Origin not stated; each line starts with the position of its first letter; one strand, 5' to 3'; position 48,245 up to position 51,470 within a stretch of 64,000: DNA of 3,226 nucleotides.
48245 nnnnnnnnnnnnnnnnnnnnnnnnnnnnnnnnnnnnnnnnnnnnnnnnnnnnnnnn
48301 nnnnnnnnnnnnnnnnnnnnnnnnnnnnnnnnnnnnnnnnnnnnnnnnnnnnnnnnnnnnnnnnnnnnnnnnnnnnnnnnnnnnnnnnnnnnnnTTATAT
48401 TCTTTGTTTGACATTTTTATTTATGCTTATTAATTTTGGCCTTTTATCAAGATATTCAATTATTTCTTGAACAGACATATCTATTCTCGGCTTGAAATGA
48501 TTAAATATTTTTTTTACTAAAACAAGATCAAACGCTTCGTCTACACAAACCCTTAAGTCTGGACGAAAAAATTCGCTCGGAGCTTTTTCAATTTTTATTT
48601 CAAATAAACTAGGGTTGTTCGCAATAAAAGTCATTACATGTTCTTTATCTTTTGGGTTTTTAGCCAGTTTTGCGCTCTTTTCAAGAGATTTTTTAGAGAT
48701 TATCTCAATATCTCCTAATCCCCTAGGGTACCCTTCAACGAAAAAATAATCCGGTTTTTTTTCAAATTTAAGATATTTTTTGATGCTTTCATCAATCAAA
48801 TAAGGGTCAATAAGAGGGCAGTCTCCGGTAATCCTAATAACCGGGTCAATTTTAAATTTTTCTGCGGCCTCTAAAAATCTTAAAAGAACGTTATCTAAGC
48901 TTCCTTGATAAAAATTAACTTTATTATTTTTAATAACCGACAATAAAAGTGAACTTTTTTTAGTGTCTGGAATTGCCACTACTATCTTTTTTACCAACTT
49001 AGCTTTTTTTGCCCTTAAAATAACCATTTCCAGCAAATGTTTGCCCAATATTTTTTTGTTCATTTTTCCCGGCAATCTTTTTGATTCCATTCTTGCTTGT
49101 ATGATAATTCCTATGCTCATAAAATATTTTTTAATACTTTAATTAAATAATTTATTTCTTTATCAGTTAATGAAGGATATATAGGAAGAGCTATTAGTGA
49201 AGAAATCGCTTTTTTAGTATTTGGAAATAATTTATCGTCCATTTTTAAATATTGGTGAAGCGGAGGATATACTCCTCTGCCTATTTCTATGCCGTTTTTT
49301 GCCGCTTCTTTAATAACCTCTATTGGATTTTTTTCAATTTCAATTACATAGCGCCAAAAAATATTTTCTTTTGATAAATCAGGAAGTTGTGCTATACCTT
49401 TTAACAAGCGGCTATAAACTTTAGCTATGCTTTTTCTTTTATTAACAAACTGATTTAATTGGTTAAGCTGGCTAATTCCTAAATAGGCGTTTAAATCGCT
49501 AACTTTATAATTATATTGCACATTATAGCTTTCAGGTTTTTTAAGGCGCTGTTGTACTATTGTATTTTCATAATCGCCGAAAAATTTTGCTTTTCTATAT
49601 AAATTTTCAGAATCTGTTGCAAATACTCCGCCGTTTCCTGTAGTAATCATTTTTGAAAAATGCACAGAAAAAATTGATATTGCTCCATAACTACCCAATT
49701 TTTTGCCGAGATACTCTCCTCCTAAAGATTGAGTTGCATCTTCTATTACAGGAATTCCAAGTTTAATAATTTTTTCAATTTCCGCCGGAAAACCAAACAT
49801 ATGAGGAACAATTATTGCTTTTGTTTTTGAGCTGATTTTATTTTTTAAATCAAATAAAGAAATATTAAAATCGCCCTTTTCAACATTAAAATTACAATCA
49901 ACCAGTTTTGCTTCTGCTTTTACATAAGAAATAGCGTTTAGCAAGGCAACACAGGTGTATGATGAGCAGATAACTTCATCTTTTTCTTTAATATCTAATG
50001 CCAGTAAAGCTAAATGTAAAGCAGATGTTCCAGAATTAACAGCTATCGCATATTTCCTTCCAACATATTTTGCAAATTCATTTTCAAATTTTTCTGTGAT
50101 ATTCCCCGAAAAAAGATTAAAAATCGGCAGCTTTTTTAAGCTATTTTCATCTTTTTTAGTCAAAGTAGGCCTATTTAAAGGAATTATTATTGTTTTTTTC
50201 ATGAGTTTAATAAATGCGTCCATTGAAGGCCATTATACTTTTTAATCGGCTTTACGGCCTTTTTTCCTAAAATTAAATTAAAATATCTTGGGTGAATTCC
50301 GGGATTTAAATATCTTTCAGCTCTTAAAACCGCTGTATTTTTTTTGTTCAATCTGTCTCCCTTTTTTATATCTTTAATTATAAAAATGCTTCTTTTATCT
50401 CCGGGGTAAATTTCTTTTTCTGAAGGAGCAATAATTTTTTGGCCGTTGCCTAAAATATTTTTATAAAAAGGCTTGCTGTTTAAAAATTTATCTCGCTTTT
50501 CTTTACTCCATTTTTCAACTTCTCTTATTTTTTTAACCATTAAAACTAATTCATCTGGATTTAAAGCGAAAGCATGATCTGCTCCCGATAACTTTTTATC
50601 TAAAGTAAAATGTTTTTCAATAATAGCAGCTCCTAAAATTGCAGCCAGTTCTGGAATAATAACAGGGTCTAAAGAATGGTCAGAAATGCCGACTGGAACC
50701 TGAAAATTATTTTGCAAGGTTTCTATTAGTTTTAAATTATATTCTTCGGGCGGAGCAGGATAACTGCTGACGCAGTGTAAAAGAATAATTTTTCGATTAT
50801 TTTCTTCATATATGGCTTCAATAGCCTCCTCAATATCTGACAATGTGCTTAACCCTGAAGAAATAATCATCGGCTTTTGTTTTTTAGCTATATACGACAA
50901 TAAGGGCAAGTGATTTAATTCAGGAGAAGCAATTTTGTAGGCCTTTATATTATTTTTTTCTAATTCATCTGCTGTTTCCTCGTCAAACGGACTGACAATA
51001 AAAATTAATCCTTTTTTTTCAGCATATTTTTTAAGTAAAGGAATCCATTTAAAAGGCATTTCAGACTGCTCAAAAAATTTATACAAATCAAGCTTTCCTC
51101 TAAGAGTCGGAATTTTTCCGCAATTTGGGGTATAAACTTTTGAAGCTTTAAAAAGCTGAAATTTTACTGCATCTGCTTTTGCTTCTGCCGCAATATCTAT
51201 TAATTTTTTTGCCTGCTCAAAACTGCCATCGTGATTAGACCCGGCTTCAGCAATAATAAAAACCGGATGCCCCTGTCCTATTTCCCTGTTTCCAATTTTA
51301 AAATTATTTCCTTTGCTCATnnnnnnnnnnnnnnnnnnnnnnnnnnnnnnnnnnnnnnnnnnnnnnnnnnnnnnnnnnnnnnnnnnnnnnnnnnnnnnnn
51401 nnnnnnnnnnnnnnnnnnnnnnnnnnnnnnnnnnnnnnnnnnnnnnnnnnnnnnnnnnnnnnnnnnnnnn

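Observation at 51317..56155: A self-contained FkbH/ACP/AcpS acyl-loading set with an AAC(3)-methyltransferase fusion suggests an O-methyl-glyceroyl-type decoration of a nonulosonic acid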

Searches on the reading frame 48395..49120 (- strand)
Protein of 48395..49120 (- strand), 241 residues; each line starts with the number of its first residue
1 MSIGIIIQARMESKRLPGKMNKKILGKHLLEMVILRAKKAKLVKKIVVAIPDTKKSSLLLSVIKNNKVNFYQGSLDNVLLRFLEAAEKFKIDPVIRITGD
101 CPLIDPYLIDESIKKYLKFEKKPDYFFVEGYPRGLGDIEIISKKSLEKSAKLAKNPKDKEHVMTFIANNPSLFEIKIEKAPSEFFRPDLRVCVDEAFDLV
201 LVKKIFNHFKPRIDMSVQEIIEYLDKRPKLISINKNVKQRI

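Call 6: search_protein_families(library=pfam, proteins=[window:48395-49120:-], max_evalue=0.001)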
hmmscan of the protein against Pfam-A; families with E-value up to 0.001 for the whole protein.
window:48395-49120:- (241 aa): 1 family
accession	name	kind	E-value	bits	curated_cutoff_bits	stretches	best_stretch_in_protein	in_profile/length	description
PF02348.25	CTP_transf_3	-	2.6e-23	83.4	22.6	1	5-184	2-171/217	Cytidylyltransferase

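Call 18: search_protein_families(library=ncbifam, proteins=[window:48395-49120:-], max_evalue=0.00001)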
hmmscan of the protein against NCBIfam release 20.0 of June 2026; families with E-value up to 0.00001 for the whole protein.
window:48395-49120:- (241 aa): 7 families
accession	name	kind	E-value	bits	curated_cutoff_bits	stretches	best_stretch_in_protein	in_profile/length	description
NF003952.0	PRK05450.1-5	subfamily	9.4e-16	57.7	193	1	2-118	2-118/250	3-deoxy-manno-octulosonate cytidylyltransferase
NF009905.0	PRK13368.1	subfamily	9.7e-15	54.6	255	1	1-117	1-115/243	3-deoxy-manno-octulosonate cytidylyltransferase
TIGR04321.1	spiroSPASM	subfamily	1e-11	44.2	250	1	21-231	15-226/510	spiro-SPASM protein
NF003950.0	PRK05450.1-3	subfamily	4.1e-11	42.7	234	1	1-116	1-117/248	3-deoxy-manno-octulosonate cytidylyltransferase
NF003948.0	PRK05450.1-1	equivalog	1.1e-10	41.1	281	1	4-115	7-119/248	3-deoxy-manno-octulosonate cytidylyltransferase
TIGR00466.1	kdsB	equivalog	7.4e-09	35.4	155.2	1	1-113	1-113/241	3-deoxy-manno-octulosonate cytidylyltransferase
TIGR03584.1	PseF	equivalog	7.8e-06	25.7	205.7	0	6-54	3-51/222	pseudaminic acid cytidylyltransferase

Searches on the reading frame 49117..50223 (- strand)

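Call 4: search_protein_families(library=pfam, proteins=[window:49117-50223:-], max_evalue=0.01)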
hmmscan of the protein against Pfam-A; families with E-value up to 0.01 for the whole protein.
window:49117-50223:- (368 aa): 1 family
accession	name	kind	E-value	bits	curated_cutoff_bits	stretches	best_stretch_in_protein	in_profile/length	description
PF01041.23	DegT_DnrJ_EryC1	-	4.7e-73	246.9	19.8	1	38-364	21-359/360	DegT/DnrJ/EryC1/StrS aminotransferase family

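Call 5: search_protein_families(library=ncbifam, proteins=[window:49117-50223:-], max_evalue=0.001)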
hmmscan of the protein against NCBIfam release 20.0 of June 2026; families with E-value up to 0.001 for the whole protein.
window:49117-50223:- (368 aa): 12 families
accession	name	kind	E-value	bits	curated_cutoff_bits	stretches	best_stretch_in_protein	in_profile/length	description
TIGR03588.1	PseC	equivalog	1.5e-61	208.4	423.5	1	36-368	25-380/380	UDP-4-amino-4,6-dideoxy-N-acetyl-beta-L-altrosamine transaminase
TIGR04181.1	NHT_00031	hypoth_equivalog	1.6e-60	204.9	420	1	14-347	1-357/359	LegC family aminotransferase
NF008658.2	PRK11658.1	equivalog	3.2e-49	167.6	631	1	14-367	5-376/379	UDP-4-amino-4-deoxy-L-arabinose aminotransferase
NF008687.0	PRK11706.1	equivalog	1.2e-40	139.4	375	1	14-367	2-373/375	dTDP-4-amino-4,6-dideoxygalactose transaminase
NF011936.0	PRK15407.1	equivalog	4.3e-35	121.2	423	2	35-218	59-250/440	lipopolysaccharide biosynthesis protein RfbH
TIGR02379.1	ECA_wecE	subfamily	5.3e-34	117.6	434.85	1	13-367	1-374/376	dTDP-4-amino-4,6-dideoxy-D-glucose transaminase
TIGR04427.1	PLP_DesI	equivalog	2.4e-25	89.5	650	1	39-363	50-378/390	dTDP-4-dehydro-6-deoxyglucose aminotransferase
TIGR01977.1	am_tr_V_EF2568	hypoth_equivalog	9.5e-09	34.7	377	1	62-270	68-272/376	cysteine desulfurase family protein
NF041091.1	asp_aminotase_Arch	equivalog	7.8e-06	25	550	1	41-139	72-166/376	aspartate aminotransferase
NF004975.0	PRK06348.1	equivalog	3.5e-05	22.9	549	1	41-139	74-168/384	pyridoxal phosphate-dependent aminotransferase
NF004770.0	PRK06108.1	subfamily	0.0002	20.3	422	1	43-139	83-176/396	pyridoxal phosphate-dependent aminotransferase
NF006569.0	PRK09082.1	subfamily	0.00031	19.9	420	1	41-139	75-169/386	methionine aminotransferase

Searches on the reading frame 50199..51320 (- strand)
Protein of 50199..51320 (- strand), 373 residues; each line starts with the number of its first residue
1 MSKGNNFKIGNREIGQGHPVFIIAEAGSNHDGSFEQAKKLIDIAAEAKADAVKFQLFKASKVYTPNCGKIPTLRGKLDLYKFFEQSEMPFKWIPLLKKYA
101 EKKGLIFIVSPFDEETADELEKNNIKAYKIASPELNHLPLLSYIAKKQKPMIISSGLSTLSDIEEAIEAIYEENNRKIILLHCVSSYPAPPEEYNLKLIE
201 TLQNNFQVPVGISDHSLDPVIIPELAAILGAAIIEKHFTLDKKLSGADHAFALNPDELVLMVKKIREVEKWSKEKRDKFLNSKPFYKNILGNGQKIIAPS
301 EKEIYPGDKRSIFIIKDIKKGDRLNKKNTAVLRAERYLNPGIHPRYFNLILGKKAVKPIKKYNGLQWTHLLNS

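Call 4: search_protein_families(library=pfam, proteins=[window:50199-51320:-], max_evalue=0.01)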
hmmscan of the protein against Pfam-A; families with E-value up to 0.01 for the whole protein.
window:50199-51320:- (373 aa): 2 families
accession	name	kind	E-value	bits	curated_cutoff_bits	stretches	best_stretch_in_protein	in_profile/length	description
PF03102.20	NeuB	-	9.7e-80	267.9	22.1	1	40-274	1-238/241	NeuB family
PF08666.17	SAF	-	1.5e-06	29.1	21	1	310-361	2-53/63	SAF domain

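Call 5: search_protein_families(library=ncbifam, proteins=[window:50199-51320:-], max_evalue=0.001)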
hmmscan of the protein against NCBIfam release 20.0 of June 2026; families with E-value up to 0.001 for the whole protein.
window:50199-51320:- (373 aa): 4 families
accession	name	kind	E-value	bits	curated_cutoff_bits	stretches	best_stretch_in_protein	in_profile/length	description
TIGR03569.1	NeuB_NnaB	equivalog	4.8e-88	295.4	399.65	2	20-280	1-266/329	N-acetylneuraminate synthase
TIGR03586.1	PseI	equivalog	2e-85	286.9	340.25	1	20-362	2-324/327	pseudaminic acid synthase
NF006421.0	PRK08673.1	subfamily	0.0001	21.7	335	1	93-274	147-335/338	3-deoxy-7-phosphoheptulonate synthase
TIGR01361.1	DAHP_synth_Bsub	equivalog_domain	0.00014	21.3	267.75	1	91-182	76-167/260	3-deoxy-7-phosphoheptulonate synthase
